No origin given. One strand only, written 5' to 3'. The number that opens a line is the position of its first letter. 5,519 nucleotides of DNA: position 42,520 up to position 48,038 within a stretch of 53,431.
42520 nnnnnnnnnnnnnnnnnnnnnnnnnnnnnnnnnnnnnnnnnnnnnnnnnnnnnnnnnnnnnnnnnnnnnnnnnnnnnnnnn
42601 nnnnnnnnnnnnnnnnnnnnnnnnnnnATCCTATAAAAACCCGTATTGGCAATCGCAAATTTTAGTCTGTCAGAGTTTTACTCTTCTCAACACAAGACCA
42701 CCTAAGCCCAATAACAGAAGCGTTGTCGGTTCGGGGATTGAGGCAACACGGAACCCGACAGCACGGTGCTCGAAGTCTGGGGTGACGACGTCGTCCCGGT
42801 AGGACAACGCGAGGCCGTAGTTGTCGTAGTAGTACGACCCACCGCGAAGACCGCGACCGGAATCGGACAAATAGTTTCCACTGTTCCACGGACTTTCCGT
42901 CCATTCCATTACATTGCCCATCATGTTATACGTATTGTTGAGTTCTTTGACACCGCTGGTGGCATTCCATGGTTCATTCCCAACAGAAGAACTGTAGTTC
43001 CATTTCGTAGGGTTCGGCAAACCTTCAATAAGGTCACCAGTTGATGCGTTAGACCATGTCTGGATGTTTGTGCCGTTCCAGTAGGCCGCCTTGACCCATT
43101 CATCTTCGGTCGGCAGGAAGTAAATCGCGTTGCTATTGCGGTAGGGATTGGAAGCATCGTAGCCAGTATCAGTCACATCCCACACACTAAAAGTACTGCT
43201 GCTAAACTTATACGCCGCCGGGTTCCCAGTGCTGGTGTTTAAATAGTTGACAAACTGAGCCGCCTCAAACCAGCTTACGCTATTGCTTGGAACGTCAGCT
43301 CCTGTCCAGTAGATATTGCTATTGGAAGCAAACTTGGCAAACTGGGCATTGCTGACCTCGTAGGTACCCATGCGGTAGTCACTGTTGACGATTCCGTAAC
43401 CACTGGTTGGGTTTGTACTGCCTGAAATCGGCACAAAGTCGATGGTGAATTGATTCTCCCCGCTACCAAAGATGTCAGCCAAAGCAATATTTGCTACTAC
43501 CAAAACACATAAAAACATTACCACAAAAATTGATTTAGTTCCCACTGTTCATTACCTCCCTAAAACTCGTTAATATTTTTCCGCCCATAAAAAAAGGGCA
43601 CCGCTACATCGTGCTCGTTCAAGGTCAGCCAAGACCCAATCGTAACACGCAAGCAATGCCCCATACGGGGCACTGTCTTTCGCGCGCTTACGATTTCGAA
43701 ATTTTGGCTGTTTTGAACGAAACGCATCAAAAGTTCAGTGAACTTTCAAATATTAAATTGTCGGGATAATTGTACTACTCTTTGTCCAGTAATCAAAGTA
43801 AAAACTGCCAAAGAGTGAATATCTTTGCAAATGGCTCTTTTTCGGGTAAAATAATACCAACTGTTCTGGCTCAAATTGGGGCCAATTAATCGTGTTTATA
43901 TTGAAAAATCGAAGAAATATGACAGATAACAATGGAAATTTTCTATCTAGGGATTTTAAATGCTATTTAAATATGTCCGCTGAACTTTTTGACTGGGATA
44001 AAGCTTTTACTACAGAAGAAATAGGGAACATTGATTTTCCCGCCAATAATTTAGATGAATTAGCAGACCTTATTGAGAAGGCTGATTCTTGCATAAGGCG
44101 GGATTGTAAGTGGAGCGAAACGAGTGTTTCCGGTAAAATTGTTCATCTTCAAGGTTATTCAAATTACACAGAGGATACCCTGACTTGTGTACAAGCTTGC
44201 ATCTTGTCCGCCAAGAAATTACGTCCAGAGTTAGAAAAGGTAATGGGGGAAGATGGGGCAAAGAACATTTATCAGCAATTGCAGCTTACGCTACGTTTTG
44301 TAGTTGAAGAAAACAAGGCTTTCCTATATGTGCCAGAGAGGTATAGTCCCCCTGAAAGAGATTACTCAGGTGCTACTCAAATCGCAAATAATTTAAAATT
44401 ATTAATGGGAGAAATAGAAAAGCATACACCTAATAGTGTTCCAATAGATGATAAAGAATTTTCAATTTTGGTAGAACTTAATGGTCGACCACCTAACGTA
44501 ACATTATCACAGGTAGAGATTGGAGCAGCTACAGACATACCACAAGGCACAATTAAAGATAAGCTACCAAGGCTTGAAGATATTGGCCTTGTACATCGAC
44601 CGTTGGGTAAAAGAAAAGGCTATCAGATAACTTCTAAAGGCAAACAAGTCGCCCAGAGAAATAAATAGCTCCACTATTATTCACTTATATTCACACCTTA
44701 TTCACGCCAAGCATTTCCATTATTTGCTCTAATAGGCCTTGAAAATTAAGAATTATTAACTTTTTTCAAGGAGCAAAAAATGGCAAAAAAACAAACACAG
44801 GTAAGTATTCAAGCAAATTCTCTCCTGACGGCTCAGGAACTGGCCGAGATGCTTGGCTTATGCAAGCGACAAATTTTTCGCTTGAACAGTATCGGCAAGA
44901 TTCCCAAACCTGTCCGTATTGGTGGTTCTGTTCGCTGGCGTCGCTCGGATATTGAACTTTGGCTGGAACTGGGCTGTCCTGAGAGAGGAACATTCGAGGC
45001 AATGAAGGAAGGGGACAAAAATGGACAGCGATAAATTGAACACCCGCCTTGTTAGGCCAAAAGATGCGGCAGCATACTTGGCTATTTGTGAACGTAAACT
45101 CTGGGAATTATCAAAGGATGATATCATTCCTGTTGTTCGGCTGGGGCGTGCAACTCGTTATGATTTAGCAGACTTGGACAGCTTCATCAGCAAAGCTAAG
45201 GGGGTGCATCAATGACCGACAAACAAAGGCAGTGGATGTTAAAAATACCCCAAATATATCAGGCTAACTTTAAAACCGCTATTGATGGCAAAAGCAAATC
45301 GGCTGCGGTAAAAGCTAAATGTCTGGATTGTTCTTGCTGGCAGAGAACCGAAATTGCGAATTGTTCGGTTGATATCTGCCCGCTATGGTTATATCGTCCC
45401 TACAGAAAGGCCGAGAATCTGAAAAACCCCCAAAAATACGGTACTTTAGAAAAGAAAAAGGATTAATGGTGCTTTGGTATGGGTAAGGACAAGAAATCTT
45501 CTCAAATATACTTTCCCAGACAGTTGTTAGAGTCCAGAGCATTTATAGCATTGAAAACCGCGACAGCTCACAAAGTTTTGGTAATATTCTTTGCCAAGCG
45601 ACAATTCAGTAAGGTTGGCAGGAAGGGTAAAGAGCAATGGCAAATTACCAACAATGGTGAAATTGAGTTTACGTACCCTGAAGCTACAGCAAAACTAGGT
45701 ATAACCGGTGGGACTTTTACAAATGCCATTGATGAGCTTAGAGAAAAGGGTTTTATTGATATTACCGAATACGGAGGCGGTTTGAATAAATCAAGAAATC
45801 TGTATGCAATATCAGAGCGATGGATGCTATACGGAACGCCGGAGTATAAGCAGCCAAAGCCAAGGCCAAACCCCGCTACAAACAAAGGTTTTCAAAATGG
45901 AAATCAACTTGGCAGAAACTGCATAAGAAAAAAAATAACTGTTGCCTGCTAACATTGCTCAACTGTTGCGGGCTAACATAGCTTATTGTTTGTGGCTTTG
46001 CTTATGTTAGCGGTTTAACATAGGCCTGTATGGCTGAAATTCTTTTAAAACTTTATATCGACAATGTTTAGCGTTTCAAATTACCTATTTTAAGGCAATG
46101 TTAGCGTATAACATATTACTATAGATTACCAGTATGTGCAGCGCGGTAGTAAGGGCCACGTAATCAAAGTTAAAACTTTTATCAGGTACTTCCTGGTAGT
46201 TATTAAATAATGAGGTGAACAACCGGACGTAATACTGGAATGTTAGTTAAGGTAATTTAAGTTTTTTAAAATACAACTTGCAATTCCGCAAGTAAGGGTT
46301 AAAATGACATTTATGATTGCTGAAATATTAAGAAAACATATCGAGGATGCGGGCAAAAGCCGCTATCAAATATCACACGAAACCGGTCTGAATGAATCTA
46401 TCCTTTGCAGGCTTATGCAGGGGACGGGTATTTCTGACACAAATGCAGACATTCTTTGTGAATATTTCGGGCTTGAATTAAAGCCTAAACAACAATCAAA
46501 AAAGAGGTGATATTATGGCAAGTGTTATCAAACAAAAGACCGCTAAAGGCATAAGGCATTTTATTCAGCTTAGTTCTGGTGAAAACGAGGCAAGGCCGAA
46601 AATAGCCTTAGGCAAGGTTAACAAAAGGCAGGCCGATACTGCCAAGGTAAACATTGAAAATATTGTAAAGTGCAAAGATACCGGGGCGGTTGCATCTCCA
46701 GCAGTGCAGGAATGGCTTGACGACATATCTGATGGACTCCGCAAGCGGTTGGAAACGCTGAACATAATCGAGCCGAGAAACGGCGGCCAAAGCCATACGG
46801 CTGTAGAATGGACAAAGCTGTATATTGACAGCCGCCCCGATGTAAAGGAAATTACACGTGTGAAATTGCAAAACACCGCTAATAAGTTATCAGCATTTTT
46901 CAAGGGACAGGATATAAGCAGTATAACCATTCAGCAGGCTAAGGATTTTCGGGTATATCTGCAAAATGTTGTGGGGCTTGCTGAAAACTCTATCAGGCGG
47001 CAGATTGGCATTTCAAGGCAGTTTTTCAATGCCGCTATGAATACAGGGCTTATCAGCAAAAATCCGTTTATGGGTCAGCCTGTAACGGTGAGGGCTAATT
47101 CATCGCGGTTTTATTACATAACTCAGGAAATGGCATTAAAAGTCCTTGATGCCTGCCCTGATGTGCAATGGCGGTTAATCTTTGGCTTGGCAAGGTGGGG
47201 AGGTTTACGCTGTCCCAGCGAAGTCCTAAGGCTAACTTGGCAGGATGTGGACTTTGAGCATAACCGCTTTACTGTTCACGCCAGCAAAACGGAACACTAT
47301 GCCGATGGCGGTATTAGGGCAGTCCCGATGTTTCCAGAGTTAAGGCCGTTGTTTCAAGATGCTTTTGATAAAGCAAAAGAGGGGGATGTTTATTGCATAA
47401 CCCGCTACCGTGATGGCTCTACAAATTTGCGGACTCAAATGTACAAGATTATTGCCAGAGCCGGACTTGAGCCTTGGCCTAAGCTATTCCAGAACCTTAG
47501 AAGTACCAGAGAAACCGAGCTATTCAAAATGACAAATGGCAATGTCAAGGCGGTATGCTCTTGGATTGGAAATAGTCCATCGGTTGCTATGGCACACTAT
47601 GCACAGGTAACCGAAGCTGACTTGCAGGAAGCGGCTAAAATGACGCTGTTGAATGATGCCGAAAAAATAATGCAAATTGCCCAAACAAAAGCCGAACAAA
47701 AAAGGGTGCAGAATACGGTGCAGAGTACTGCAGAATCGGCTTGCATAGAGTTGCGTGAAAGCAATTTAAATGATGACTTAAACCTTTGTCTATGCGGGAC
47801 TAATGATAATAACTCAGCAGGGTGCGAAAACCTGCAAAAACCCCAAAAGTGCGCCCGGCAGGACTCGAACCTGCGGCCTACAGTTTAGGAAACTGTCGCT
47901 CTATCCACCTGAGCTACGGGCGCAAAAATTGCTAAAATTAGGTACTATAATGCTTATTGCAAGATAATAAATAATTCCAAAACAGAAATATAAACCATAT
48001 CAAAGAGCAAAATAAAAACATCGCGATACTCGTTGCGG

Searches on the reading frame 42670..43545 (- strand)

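Call 10: search_protein_families(library=pfam, proteins=[window:42670-43545:-], max_evalue=0.01)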
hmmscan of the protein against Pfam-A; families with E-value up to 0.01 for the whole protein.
window:42670-43545:- (291 aa): 2 families
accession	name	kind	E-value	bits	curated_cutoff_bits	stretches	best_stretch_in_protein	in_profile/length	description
PF03781.23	FGE-sulfatase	-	2.1e-19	70.6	23.3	1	55-268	35-254/255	Sulfatase-modifying factor enzyme 1-like domain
PF07589.16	PEP-CTERM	-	4.5e-05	23.8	20.7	1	269-288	1-23/24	PEP-CTERM motif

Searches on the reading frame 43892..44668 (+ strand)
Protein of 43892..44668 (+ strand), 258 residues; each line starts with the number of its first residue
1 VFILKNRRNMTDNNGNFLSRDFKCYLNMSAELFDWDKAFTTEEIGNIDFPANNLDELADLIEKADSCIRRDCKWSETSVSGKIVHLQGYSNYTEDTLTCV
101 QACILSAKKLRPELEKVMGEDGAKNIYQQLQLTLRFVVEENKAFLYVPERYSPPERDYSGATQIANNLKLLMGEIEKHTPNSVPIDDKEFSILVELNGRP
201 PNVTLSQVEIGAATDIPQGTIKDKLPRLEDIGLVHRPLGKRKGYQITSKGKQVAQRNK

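Call 10: search_protein_families(library=pfam, proteins=[window:43892-44668:+], max_evalue=0.01)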
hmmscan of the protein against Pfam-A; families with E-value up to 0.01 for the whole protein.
window:43892-44668:+ (258 aa): 3 families
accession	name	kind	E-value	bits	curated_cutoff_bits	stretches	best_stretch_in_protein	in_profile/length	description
PF12802.13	MarR_2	-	0.00041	20.9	27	1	186-236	4-52/61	MarR family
PF03551.20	PadR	-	0.0087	16.5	27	0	211-255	24-74/75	Transcriptional regulator PadR-like family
PF13412.12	HTH_24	-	0.0096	15.9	21.9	0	186-234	2-47/48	Winged helix-turn-helix DNA-binding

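Call 59: search_protein_families(library=padloc, proteins=[window:43892-44668:+], max_evalue=0.00001)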
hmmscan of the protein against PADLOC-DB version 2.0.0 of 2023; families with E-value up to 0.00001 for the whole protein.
window:43892-44668:+ (258 aa): 1 family
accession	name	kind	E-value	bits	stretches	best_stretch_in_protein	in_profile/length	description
PDLC01044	Csa3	-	3.6e-06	25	1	174-253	123-193/194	Type I-A associated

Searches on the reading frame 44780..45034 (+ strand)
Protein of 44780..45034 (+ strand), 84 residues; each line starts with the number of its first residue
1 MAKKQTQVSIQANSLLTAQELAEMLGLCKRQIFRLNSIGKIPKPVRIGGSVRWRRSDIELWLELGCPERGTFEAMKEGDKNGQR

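Call 10: search_protein_families(library=pfam, proteins=[window:44780-45034:+], max_evalue=0.01)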
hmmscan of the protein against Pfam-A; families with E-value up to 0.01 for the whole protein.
window:44780-45034:+ (84 aa): 3 families
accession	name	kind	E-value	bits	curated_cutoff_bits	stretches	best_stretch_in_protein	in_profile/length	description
PF12728.13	HTH_17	-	4.7e-10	40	27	1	15-63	1-48/51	Helix-turn-helix domain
PF05930.18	Phage_AlpA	-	1e-05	25.7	21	1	16-62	4-51/51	Prophage CP4-57 regulatory protein (AlpA)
PF00376.29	MerR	-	0.0015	18.7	28.2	1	19-49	3-33/38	MerR family regulatory protein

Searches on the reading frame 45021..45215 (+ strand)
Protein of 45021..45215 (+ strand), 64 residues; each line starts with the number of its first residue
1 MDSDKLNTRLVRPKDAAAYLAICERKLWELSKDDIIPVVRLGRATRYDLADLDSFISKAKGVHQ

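Call 10: search_protein_families(library=pfam, proteins=[window:45021-45215:+], max_evalue=0.01)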
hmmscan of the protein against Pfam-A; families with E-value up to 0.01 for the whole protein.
window:45021-45215:+ (64 aa): 1 family
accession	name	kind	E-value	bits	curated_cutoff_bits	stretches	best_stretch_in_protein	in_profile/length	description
PF12728.13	HTH_17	-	3.5e-08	34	27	1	12-58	3-49/51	Helix-turn-helix domain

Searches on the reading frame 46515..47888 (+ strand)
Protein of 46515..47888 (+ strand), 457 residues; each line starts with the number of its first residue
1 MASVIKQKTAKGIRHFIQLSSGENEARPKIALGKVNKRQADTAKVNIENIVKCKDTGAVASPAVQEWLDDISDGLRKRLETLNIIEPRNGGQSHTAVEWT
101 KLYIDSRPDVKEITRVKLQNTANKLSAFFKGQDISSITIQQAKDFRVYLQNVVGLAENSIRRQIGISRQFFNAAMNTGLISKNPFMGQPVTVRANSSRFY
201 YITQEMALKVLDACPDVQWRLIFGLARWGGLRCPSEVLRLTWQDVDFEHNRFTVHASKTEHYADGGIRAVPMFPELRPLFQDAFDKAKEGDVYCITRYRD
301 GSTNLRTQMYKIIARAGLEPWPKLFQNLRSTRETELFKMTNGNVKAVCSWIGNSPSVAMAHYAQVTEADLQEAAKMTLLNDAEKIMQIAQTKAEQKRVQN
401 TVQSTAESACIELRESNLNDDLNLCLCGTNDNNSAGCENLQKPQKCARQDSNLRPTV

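Call 10: search_protein_families(library=pfam, proteins=[window:46515-47888:+], max_evalue=0.01)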
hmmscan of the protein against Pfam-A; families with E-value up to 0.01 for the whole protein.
window:46515-47888:+ (457 aa): 2 families
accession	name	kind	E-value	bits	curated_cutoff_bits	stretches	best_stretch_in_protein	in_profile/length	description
PF00589.27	Phage_integrase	-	9.2e-09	35.7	27.1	1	203-339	4-143/172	Phage integrase family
PF13102.12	Phage_int_SAM_5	-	1.2e-08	35.6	22.3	1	98-185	4-93/98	Phage integrase SAM-like domain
